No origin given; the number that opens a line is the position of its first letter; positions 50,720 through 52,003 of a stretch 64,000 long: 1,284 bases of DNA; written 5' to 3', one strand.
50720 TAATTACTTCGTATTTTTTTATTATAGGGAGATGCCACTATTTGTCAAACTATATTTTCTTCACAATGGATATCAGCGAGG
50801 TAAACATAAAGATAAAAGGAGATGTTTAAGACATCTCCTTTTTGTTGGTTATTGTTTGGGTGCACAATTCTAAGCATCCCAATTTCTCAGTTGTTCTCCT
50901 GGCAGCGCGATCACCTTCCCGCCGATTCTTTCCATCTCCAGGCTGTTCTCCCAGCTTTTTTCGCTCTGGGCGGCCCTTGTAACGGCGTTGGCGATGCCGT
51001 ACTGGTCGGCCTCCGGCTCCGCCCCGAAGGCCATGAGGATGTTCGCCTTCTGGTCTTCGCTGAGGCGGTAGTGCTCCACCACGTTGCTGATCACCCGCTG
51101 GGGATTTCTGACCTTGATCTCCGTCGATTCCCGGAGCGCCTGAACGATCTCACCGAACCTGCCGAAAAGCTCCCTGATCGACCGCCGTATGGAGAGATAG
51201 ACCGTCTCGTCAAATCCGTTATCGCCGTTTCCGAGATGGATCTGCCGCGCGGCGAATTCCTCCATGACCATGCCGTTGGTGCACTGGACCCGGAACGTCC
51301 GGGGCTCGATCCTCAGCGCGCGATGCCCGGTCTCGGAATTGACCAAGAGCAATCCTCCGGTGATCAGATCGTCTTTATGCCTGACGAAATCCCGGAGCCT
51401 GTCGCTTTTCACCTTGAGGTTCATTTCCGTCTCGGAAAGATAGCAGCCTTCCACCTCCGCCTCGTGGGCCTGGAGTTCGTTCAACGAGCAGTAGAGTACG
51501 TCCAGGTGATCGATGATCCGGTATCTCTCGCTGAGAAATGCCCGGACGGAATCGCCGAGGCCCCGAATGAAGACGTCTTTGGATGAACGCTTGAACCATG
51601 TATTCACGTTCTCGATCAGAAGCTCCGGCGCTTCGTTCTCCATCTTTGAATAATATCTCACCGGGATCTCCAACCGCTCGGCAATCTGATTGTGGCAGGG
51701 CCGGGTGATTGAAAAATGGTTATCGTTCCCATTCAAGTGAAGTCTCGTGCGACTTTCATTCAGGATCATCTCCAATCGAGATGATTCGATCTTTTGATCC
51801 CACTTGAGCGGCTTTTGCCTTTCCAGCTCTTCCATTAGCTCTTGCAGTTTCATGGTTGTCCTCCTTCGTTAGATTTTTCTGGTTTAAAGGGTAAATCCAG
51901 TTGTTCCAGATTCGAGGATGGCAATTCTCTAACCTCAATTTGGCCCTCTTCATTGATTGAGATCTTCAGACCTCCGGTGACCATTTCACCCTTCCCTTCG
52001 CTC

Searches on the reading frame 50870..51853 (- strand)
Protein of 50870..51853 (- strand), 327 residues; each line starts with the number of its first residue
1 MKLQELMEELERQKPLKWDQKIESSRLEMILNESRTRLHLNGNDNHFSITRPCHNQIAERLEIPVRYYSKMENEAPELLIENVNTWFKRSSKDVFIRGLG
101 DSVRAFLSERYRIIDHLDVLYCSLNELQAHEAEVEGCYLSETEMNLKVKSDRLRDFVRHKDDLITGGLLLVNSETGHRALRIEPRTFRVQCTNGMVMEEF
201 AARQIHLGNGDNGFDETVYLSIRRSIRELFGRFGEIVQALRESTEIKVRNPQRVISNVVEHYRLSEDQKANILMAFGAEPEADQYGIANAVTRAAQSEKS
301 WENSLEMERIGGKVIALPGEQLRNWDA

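Call 21: search_protein_families(library=pfam, proteins=[window:50870-51853:-], max_evalue=0.01)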
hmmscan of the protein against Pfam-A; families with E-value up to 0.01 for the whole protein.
window:50870-51853:- (327 aa): 1 family
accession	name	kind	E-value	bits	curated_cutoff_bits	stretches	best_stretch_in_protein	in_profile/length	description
PF06067.16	DUF932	-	5.5e-07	30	23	1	108-295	6-206/227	Domain of unknown function (DUF932)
